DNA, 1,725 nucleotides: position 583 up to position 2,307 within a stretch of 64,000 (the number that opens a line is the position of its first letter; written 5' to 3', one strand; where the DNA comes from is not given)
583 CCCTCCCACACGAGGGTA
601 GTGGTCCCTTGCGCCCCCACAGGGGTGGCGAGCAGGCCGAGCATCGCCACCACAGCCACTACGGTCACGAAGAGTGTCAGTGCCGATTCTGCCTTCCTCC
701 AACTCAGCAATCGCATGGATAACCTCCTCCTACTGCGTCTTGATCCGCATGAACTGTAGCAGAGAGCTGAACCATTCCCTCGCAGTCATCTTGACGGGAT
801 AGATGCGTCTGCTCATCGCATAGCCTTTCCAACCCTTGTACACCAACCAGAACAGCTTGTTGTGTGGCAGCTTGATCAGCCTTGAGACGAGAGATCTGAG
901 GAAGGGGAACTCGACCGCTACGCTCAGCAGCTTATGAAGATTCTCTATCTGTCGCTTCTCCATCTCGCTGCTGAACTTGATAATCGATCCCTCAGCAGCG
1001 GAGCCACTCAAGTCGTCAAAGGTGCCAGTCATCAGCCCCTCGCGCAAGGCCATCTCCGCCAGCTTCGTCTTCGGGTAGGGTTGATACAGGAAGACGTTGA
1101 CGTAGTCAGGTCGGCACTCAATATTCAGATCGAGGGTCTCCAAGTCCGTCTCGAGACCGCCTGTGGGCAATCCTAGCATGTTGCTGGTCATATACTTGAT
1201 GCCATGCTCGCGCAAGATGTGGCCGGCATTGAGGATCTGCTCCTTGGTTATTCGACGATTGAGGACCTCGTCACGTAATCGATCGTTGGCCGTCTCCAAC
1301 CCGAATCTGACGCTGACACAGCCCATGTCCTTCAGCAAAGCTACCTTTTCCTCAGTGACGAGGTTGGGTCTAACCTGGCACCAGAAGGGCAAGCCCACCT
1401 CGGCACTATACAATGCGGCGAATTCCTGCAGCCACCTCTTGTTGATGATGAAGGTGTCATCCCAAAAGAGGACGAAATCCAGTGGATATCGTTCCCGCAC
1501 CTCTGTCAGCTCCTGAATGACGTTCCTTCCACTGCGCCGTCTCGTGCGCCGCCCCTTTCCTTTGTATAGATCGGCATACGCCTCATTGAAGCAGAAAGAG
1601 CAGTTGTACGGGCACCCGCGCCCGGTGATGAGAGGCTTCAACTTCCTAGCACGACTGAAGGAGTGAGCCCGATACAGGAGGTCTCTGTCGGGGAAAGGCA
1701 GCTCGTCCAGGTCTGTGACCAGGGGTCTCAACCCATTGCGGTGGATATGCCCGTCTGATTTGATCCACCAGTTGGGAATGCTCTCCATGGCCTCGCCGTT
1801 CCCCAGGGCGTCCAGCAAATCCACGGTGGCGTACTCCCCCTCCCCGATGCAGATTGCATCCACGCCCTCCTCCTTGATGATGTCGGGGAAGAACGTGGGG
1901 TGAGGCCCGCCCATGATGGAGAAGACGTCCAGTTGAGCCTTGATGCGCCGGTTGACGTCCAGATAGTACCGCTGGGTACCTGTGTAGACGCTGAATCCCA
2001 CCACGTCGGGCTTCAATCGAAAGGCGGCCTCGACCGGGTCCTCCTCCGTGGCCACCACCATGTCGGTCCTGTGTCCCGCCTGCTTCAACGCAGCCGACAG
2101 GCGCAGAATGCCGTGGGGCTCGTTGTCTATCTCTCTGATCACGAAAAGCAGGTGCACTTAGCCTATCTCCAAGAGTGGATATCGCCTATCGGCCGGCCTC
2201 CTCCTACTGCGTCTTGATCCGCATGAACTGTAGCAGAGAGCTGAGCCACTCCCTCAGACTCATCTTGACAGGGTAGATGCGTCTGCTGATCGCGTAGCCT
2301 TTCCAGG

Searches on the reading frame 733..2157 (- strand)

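Call 29: search_protein_families(library=pfam, proteins=[window:733-2157:-], max_evalue=0.00001)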
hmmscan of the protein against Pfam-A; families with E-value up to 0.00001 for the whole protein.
window:733-2157:- (475 aa): 2 families
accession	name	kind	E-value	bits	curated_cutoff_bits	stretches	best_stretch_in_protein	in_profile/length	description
PF04055.27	Radical_SAM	-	2.1e-23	83.7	29.5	1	177-337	2-158/166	Radical SAM superfamily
PF02310.24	B12-binding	-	5.9e-17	62.1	32.1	1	11-114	11-120/121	B12 binding domain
